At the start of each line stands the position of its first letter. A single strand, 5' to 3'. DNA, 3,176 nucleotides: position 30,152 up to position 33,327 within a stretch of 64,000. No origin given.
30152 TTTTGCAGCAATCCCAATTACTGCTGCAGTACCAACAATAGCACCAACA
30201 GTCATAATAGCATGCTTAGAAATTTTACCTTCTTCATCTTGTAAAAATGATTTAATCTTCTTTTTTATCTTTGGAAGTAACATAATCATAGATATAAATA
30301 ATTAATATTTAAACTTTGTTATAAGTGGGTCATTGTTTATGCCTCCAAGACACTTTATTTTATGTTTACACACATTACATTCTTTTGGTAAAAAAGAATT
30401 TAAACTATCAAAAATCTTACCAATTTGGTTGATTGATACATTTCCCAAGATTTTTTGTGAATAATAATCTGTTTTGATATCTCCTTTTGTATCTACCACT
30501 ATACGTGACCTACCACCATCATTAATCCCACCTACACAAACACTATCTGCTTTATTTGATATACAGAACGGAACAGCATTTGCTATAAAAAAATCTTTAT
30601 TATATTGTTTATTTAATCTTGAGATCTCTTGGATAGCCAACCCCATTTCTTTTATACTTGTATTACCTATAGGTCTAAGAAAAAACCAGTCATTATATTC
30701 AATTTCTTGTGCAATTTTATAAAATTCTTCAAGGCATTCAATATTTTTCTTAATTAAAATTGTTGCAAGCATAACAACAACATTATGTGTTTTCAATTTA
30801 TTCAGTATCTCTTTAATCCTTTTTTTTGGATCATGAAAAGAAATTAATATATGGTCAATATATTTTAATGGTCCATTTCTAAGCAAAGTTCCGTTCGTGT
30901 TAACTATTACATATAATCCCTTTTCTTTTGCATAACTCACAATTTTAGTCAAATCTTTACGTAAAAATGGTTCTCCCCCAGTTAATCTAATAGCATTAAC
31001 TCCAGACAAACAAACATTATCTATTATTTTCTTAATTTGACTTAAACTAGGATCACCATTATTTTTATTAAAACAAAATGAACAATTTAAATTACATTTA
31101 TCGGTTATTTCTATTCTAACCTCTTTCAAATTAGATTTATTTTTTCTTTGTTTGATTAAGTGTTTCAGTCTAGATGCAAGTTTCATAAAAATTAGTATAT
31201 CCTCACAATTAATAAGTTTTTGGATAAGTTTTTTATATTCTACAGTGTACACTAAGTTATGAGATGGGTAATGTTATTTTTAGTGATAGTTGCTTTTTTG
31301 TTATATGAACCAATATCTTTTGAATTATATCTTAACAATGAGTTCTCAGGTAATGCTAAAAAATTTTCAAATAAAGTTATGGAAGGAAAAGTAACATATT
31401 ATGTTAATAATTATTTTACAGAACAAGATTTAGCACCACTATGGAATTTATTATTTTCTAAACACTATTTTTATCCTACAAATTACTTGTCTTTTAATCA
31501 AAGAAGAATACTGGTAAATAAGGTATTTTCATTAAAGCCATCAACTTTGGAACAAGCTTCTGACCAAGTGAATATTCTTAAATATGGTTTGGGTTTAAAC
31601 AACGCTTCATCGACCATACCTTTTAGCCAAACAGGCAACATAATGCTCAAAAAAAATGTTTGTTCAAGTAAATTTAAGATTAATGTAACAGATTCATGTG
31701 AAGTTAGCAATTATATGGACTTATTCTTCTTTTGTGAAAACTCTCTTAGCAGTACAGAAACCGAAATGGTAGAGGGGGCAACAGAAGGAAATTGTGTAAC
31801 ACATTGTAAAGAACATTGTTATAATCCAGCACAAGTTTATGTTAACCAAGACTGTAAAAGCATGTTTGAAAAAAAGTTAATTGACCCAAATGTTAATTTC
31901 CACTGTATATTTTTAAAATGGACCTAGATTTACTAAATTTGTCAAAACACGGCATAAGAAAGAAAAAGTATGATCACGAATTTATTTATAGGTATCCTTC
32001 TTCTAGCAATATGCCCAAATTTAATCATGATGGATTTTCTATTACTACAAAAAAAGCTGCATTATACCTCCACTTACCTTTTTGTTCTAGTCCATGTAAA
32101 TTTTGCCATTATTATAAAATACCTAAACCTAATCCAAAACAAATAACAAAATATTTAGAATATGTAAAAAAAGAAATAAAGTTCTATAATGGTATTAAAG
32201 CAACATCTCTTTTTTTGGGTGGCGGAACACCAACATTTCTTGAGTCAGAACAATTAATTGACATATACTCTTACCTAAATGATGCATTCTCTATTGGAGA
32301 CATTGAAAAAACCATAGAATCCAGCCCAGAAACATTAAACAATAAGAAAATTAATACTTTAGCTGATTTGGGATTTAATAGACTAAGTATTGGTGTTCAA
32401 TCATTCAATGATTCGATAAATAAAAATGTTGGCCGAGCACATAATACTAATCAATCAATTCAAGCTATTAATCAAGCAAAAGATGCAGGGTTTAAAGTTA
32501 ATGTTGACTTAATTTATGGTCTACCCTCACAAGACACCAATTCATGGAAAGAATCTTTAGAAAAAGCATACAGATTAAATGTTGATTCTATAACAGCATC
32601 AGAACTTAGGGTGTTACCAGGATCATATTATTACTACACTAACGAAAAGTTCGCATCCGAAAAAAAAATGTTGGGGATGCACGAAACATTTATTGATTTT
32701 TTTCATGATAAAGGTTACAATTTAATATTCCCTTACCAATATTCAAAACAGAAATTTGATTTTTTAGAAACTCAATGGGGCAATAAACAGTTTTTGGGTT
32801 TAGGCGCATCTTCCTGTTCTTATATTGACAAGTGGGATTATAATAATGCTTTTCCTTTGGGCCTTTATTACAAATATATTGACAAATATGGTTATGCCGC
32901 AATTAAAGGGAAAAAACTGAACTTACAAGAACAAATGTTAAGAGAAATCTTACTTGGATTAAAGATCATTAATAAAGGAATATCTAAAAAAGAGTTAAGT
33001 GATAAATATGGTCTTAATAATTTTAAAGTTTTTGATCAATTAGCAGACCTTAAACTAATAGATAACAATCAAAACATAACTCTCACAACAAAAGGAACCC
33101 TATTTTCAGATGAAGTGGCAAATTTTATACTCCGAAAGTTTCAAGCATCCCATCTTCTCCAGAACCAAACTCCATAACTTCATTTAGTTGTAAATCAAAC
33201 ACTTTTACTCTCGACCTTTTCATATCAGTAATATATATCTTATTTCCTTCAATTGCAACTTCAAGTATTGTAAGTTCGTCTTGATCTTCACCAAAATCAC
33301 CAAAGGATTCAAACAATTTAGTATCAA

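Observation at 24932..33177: Compact island combining a U32 pair, an A24 prepilin peptidase, HxsD-like paralogs, two radical-SAM/SPASM enzymes, a His-tailed peptide and a HemN-like radical SAM: a possible archaeal HXS-type peptide-maturation system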

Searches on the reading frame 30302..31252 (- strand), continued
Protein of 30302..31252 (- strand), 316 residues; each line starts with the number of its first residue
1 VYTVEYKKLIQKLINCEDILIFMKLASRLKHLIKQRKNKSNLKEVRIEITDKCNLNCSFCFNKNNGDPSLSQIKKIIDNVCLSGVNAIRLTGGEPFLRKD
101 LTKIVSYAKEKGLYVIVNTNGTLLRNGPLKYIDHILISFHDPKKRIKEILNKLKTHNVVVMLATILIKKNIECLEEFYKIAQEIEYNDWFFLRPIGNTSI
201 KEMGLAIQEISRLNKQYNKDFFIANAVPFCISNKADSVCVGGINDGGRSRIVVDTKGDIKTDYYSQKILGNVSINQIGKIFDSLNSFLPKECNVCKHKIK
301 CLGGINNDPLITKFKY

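Call 27: search_protein_families(library=ncbifam, proteins=[P0002, P0004, P0010, P0013], max_evalue=1e-10)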
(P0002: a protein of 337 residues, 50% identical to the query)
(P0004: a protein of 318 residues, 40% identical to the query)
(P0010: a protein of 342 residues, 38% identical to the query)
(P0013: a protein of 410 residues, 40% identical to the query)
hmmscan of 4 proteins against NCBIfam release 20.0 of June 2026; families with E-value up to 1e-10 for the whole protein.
P0002 (337 aa): 31 families (the best 25 are shown)
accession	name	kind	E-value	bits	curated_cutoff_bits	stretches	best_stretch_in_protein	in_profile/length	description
TIGR04545.1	rSAM_ahbD_hemeb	equivalog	3.8e-24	85.7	500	1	34-220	2-206/339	heme b synthase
TIGR04055.1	rSAM_NirJ2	equivalog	8.2e-24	84.7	500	1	36-316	4-303/326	putative heme d1 biosynthesis radical SAM protein NirJ2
TIGR04051.1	rSAM_NirJ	equivalog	8.3e-22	77.6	515.45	1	36-119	6-92/354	heme d1 biosynthesis radical SAM protein NirJ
TIGR04546.1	rSAM_ahbC_deAc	equivalog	6.6e-21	74.5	650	1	34-135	41-143/390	12,18-didecarboxysiroheme deacetylase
TIGR04347.1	pseudo_SAM_Halo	equivalog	1.7e-20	73.6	525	1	26-118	33-127/390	TIGR04347 family pseudo-SAM/SPASM protein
TIGR02668.1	moaA_archaeal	equivalog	6.3e-20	71.4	325.25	1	32-140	10-126/303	GTP 3',8-cyclase MoaA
TIGR04317.1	W_rSAM_matur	equivalog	1e-19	70.9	380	1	31-314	3-320/349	tungsten cofactor oxidoreductase radical SAM maturase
TIGR02666.1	moaA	equivalog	1.6e-19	70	284.05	1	32-141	10-133/336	GTP 3',8-cyclase MoaA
TIGR04054.1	rSAM_NirJ1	equivalog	3e-19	68.9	650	1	24-318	28-363/387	putative heme d1 biosynthesis radical SAM protein NirJ1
TIGR04303.1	GeoRSP_rSAM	equivalog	7.7e-19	68.4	400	1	30-318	3-307/325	GeoRSP system radical SAM/SPASM protein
TIGR04053.2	TIGR04053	equivalog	1.9e-18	66.9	395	1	30-214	6-213/366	TIGR04053 family radical SAM/SPASM domain-containing protein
TIGR03962.1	mycofact_rSAM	equivalog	4.1e-18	65.6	265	1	29-128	9-111/339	mycofactocin radical SAM maturase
NF001199.0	PRK00164.2-1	equivalog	8.8e-18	64.5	231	1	33-136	13-122/308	GTP 3',8-cyclase MoaA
NF045646.2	rSAM_Se_TrsS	equivalog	3.9e-17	61.9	490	1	36-124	90-182/441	radical SAM (seleno)protein TrsS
NF038283.1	viperin_w_prok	equivalog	4.3e-17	62.2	180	1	34-131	4-113/281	viperin family antiviral radical SAM protein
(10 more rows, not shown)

P0004 (318 aa): 30 families (the best 25 are shown)
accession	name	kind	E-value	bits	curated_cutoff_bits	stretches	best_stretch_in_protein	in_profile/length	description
TIGR04055.1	rSAM_NirJ2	equivalog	7.2e-27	94.8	500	1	13-294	5-302/326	putative heme d1 biosynthesis radical SAM protein NirJ2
TIGR04317.1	W_rSAM_matur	equivalog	1.7e-22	80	380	1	8-114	4-113/349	tungsten cofactor oxidoreductase radical SAM maturase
TIGR04303.1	GeoRSP_rSAM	equivalog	3.1e-22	79.6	400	1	7-296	4-306/325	GeoRSP system radical SAM/SPASM protein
TIGR04051.1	rSAM_NirJ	equivalog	6.7e-22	77.9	515.45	1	11-150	5-158/354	heme d1 biosynthesis radical SAM protein NirJ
TIGR04545.1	rSAM_ahbD_hemeb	equivalog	1.8e-21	76.9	500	1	10-294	2-316/339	heme b synthase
TIGR04347.1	pseudo_SAM_Halo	equivalog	8.3e-21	74.7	525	1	10-98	40-129/390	TIGR04347 family pseudo-SAM/SPASM protein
TIGR02668.1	moaA_archaeal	equivalog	4.4e-20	71.9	325.25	1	11-101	13-105/303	GTP 3',8-cyclase MoaA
TIGR04053.2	TIGR04053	equivalog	1.3e-19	70.7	395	1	6-209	6-226/366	TIGR04053 family radical SAM/SPASM domain-containing protein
TIGR02666.1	moaA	equivalog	2.7e-19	69.3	284.05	1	12-114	14-125/336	GTP 3',8-cyclase MoaA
NF050035.1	rSAM_WgK_link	exception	2.9e-19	69.3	650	1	6-102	7-105/367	radical SAM/SPASM peptide maturase WgkB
TIGR02109.1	PQQ_syn_pqqE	equivalog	7.7e-19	67.8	381.35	1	3-294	2-310/358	pyrroloquinoline quinone biosynthesis protein PqqE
NF045646.2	rSAM_Se_TrsS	equivalog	1.5e-18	66.6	490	1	10-97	88-177/441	radical SAM (seleno)protein TrsS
TIGR04546.1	rSAM_ahbC_deAc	equivalog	3.5e-18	65.6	650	1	10-109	41-141/390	12,18-didecarboxysiroheme deacetylase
NF001199.0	PRK00164.2-1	equivalog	4.8e-18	65.3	231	1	11-112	15-119/308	GTP 3',8-cyclase MoaA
TIGR04054.1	rSAM_NirJ1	equivalog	4.7e-17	61.7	650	1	10-103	38-132/387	putative heme d1 biosynthesis radical SAM protein NirJ1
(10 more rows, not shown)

P0010 (342 aa): 18 families
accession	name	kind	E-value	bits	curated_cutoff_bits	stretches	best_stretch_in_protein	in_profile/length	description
TIGR04051.1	rSAM_NirJ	equivalog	3.8e-20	72.2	515.45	1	45-121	7-87/354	heme d1 biosynthesis radical SAM protein NirJ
TIGR04347.1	pseudo_SAM_Halo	equivalog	1.5e-19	70.6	525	1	44-121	42-123/390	TIGR04347 family pseudo-SAM/SPASM protein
TIGR04054.1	rSAM_NirJ1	equivalog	2.7e-18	65.8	650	1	42-123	38-123/387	putative heme d1 biosynthesis radical SAM protein NirJ1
TIGR04545.1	rSAM_ahbD_hemeb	equivalog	5.4e-18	65.5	500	1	45-124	5-88/339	heme b synthase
TIGR04546.1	rSAM_ahbC_deAc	equivalog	1.4e-17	63.6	650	1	42-123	41-126/390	12,18-didecarboxysiroheme deacetylase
TIGR04055.1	rSAM_NirJ2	equivalog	3.2e-17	63.1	500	1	45-123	5-86/326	putative heme d1 biosynthesis radical SAM protein NirJ2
TIGR02668.1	moaA_archaeal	equivalog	3.1e-15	55.9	325.25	1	41-140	11-120/303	GTP 3',8-cyclase MoaA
TIGR02109.1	PQQ_syn_pqqE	equivalog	3.5e-15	55.8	381.35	0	38-121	5-92/358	pyrroloquinoline quinone biosynthesis protein PqqE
NF045646.2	rSAM_Se_TrsS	equivalog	4.7e-15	55.1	490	1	43-119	89-170/441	radical SAM (seleno)protein TrsS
TIGR04053.2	TIGR04053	equivalog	1.7e-14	53.9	395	0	45-120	13-94/366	TIGR04053 family radical SAM/SPASM domain-containing protein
TIGR03962.1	mycofact_rSAM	equivalog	5.8e-14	52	265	0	42-123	14-98/339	mycofactocin radical SAM maturase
TIGR04303.1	GeoRSP_rSAM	equivalog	1.8e-13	50.8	400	0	39-120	4-86/325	GeoRSP system radical SAM/SPASM protein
TIGR02666.1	moaA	equivalog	1.9e-13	50.1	284.05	1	41-121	11-102/336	GTP 3',8-cyclase MoaA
NF045574.1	sacti_mat_StsB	exception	2e-13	50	625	1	41-121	97-180/466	StsB family radical SAM/SPASM domain sactipeptide maturase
NF045702.1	rSAM_GDGT_ether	equivalog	2.5e-13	49.5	450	1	43-120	89-174/486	tetraether lipid synthase Tes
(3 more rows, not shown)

P0013 (410 aa): 32 families (the best 25 are shown)
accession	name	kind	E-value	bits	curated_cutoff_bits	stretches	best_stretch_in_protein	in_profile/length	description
TIGR04347.1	pseudo_SAM_Halo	equivalog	2.4e-27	96.2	525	1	100-290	40-227/390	TIGR04347 family pseudo-SAM/SPASM protein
TIGR04545.1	rSAM_ahbD_hemeb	equivalog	6.1e-27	94.9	500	1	100-267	2-167/339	heme b synthase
TIGR04055.1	rSAM_NirJ2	equivalog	3.9e-25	89.1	500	1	103-397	5-305/326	putative heme d1 biosynthesis radical SAM protein NirJ2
TIGR04053.2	TIGR04053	equivalog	5.7e-24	85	395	1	94-273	4-184/366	TIGR04053 family radical SAM/SPASM domain-containing protein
TIGR02109.1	PQQ_syn_pqqE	equivalog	5.7e-23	81.4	381.35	1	95-397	4-314/358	pyrroloquinoline quinone biosynthesis protein PqqE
TIGR04317.1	W_rSAM_matur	equivalog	6.8e-23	81.3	380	1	97-352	3-261/349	tungsten cofactor oxidoreductase radical SAM maturase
TIGR02666.1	moaA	equivalog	9e-22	77.5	284.05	1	101-283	13-203/336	GTP 3',8-cyclase MoaA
TIGR03962.1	mycofact_rSAM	equivalog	2.9e-20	72.7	265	1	97-397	11-315/339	mycofactocin radical SAM maturase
TIGR02668.1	moaA_archaeal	equivalog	5e-20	71.7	325.25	1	99-294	11-208/303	GTP 3',8-cyclase MoaA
TIGR04546.1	rSAM_ahbC_deAc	equivalog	7.3e-20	71.1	650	1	99-289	40-227/390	12,18-didecarboxysiroheme deacetylase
TIGR04051.1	rSAM_NirJ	equivalog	2.8e-19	69.3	515.45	1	102-265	6-166/354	heme d1 biosynthesis radical SAM protein NirJ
TIGR04054.1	rSAM_NirJ1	equivalog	9e-19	67.3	650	1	100-287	38-222/387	putative heme d1 biosynthesis radical SAM protein NirJ1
NF045574.1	sacti_mat_StsB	exception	1.1e-18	67.3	625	1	101-270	99-264/466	StsB family radical SAM/SPASM domain sactipeptide maturase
NF001199.0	PRK00164.2-1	equivalog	2.3e-18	66.4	231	1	100-274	14-189/308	GTP 3',8-cyclase MoaA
NF050035.1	rSAM_WgK_link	exception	8.7e-17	61.2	650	1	95-271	6-180/367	radical SAM/SPASM peptide maturase WgkB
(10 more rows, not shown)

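Call 53: search_protein_families(library=pfam, proteins=[L007:14414-15196:-, L008:3473-4375:-], max_evalue=0.05)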
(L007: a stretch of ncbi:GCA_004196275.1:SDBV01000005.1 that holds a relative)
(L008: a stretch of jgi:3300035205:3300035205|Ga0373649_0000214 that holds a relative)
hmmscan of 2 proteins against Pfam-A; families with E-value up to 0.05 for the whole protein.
L007:14414-15196:- (260 aa): 0 families

L008:3473-4375:- (300 aa): 1 family
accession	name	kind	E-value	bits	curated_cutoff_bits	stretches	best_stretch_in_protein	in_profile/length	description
PF04055.27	Radical_SAM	-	3.9e-19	69.9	29.5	1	8-163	3-166/166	Radical SAM superfamily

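Call 65: search_protein_families(library=padloc, proteins=[window:30302-31252:-], max_evalue=0.001)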
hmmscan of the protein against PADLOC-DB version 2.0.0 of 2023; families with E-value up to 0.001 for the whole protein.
window:30302-31252:- (316 aa): 3 families
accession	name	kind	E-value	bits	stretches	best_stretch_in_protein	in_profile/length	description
PDLC02903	pVip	-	2.1e-20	71.3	1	46-134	3-91/257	Viperins not associated with kinases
PDLC02904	pVip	-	6.6e-18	63.2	1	48-162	8-126/262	Viperins associated with kinases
PDLC02905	pVip-kinase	-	2.2e-09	35.1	1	24-138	163-290/474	Viperin-kinase fusion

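Call 68: find_related_loci(query=A3, collection=metagenome_contigs, flank=10000)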
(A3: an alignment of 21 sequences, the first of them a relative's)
Query A3 (316 aa) in metagenome_contigs; peptide patterns used: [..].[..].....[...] (x = any residue, [..] = any of these).
600 stretches matched a pattern (row limit reached: there are more); 565 encode a relative of the query (tblastn E <= 1e-3); the best 80 are kept; 80 distinct loci.
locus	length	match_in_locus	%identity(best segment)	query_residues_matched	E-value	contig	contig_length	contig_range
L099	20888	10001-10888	31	44-304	5e-29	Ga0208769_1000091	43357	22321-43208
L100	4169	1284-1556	33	42-125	3e-14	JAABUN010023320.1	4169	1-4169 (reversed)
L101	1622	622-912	32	42-125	3e-14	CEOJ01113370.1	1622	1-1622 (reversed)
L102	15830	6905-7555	28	34-215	5e-14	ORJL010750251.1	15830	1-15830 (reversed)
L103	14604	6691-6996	32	37-125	5e-14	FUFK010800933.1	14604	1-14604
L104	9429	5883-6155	34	44-124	7e-14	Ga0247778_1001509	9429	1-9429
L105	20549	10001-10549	27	38-203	9e-14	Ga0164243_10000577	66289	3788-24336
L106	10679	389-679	33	42-126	2e-13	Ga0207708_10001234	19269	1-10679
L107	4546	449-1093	28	47-217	2e-13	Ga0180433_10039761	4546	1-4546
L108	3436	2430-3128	24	36-230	3e-13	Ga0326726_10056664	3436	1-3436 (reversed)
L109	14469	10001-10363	37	21-136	5e-13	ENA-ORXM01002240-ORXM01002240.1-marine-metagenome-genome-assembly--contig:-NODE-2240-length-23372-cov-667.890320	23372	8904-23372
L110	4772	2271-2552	34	42-124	6e-13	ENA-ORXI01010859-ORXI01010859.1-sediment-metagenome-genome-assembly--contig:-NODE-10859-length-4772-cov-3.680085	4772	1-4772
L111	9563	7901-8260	29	29-124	8e-13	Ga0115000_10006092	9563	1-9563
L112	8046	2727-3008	34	42-124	2e-12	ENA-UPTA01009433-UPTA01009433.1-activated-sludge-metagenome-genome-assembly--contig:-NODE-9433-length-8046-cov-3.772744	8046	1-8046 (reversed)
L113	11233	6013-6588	28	47-219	2e-12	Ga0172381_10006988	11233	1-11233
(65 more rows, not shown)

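Call 69: search_solved_structures(query=A3, max_evalue=0.00001)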
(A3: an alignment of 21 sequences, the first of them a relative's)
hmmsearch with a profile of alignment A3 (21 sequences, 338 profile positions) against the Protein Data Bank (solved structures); distinct sequences matched with E-value up to 0.00001: 32.
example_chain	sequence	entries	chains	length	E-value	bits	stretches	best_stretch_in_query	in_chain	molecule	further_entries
6c8v_A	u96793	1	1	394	1.6e-18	70.1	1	28-333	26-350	Coenzyme PQQ synthesis protein E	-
5v1q_A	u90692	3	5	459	2.9e-18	69.2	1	17-318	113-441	Radical SAM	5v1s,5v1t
6efn_A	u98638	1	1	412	3.4e-17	65.7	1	29-177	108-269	Sporulation killing factor maturation protein SkfB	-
4k37_A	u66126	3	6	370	4.1e-17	65.5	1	39-325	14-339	Anaerobic sulfatase-maturating enzyme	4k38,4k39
4k36_A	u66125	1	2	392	5.4e-17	65.1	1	39-325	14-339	Anaerobic sulfatase-maturating enzyme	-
7tol_A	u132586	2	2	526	1.5e-16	63.6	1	33-121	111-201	glycerol dibiphytanyl glycerol tetraether - macrocyclic archaeol synthase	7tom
9dfu_A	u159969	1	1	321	1.2e-15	60.6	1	25-204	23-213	Radical SAM core domain-containing protein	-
7n7i_A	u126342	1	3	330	3.4e-15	59.1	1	24-198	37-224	Viperin-like enzyme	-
9dgw_A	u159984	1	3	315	3.6e-15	59.1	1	25-198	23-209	Radical SAM core domain-containing protein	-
9dfw_A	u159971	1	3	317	4e-15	58.9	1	25-198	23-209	Radical SAM core domain-containing protein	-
9dfn_A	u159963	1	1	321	4.5e-15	58.7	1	27-204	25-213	Radical SAM core domain-containing protein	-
7n7h_A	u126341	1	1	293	4.7e-15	58.7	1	28-191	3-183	VIPERIN-LIKE ENZYME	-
5vsl_A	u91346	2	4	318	5e-15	58.6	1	18-196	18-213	Radical S-adenosyl methionine domain-containing protein 2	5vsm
6q2p_A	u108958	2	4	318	5.7e-15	58.4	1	18-194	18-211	Radical S-adenosyl methionine domain-containing protein 2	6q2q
6b4c_A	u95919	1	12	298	5.8e-15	58.4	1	27-198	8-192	Viperin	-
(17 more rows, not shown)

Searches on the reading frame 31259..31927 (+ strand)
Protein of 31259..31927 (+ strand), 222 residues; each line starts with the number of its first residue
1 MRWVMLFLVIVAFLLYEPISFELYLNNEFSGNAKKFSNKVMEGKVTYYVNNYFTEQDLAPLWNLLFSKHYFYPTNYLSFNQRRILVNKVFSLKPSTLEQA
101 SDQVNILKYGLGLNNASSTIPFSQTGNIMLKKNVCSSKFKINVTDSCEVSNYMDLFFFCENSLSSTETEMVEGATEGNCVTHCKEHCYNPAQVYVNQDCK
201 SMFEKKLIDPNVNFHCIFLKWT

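Call 3: search_protein_families(library=pfam, proteins=[window:31259-31927:+], max_evalue=0.1)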
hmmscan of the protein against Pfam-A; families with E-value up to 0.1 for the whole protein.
window:31259-31927:+ (222 aa): 0 families

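Call 65: search_protein_families(library=padloc, proteins=[window:31259-31927:+], max_evalue=0.001)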
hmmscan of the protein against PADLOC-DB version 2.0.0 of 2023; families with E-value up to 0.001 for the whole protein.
window:31259-31927:+ (222 aa): 0 families

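Call 77: search_protein_families(library=pfam, proteins=[window:31259-31927:+], max_evalue=0.01)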
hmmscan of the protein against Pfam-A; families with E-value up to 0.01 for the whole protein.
window:31259-31927:+ (222 aa): 0 families

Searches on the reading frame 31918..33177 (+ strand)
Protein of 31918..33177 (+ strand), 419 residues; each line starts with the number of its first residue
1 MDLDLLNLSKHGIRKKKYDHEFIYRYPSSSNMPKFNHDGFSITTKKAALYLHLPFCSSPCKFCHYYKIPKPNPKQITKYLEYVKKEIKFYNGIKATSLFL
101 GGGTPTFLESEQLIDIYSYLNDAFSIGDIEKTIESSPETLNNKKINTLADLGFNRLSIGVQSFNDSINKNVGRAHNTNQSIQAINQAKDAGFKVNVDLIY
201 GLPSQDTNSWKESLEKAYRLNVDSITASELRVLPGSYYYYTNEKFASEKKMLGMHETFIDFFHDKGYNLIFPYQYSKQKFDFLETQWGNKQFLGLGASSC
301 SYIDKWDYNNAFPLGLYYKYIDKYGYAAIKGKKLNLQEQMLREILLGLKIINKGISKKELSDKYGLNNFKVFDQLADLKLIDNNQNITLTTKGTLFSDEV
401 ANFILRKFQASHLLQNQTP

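Call 4: search_protein_families(library=ncbifam, proteins=[window:31918-33177:+], max_evalue=0.1)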
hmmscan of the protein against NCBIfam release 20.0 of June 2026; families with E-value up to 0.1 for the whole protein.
window:31918-33177:+ (419 aa): 47 families (the best 25 are shown)
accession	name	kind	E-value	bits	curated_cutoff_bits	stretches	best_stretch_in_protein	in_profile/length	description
NF006067.1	PRK08208.1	equivalog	3.4e-56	191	380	1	40-404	29-414/427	STM4012 family radical SAM protein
TIGR00539.1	hemN_rel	equivalog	1.8e-53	182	205.4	1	48-384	2-343/361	radical SAM family heme chaperone HemW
TIGR00538.1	hemN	equivalog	1.7e-51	175.5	324.95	1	47-392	50-419/454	oxygen-independent coproporphyrinogen III oxidase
NF006385.0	PRK08629.1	equivalog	2.4e-44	151.8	355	1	42-394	48-403/439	coproporphyrinogen III oxidase family protein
TIGR04107.1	rSAM_HutW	equivalog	1.6e-43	149.1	400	1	43-238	36-238/419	heme anaerobic degradation radical SAM methyltransferase ChuW/HutW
TIGR03994.1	rSAM_HemZ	equivalog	1.9e-39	135.9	321.4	1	44-268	82-316/401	coproporphyrinogen dehydrogenase HemZ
NF006064.0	PRK08207.2-2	equivalog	1.7e-38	132.8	504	1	43-279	141-384/465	coproporphyrinogen III oxidase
NF005133.0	PRK06582.1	equivalog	1.2e-36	126.6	597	1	42-401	7-385/390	coproporphyrinogen III oxidase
NF004567.0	PRK05904.1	equivalog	6e-31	107.9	355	1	45-308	5-272/353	coproporphyrinogen III oxidase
NF006060.0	PRK08207.1-3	equivalog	7.5e-29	100.8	653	1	43-251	146-362/477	coproporphyrinogen III oxidase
NF006061.0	PRK08207.1-4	equivalog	8.6e-27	94.1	702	1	46-279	173-416/501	coproporphyrinogen III oxidase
NF006066.0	PRK08207.2-5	equivalog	3.2e-23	82.1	1117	1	45-278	189-429/518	coproporphyrinogen III oxidase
NF006063.0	PRK08207.2-1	equivalog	4e-22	78.5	1074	1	41-274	187-434/518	coproporphyrinogen III oxidase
NF006059.0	PRK08207.1-1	equivalog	9.6e-21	74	1012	1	46-240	171-376/496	coproporphyrinogen III oxidase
NF006065.0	PRK08207.2-4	equivalog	1.9e-19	70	922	1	44-292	166-430/484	coproporphyrinogen III oxidase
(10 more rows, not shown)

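Call 53: search_protein_families(library=pfam, proteins=[window:31918-33177:+], max_evalue=0.05)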
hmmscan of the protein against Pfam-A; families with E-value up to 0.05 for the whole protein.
window:31918-33177:+ (419 aa): 2 families
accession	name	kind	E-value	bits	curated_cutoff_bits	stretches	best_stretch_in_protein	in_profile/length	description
PF04055.27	Radical_SAM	-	9e-29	101.2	29.5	1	51-216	2-165/166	Radical SAM superfamily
PF06969.22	HemN_C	-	0.0002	21.8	24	1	334-396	1-67/67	HemN C-terminal domain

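Call 65: search_protein_families(library=padloc, proteins=[window:31918-33177:+], max_evalue=0.001)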
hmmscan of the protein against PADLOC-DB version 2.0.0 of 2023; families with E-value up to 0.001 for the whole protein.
window:31918-33177:+ (419 aa): 3 families
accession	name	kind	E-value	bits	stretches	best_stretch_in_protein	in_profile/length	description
PDLC04689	PDC-M51A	-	9.8e-13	45.7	1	56-247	193-379/420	-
PDLC02904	pVip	-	8.8e-07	26.7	1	55-197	12-146/262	Viperins associated with kinases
PDLC02903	pVip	-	8.8e-06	23.4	1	55-187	9-132/257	Viperins not associated with kinases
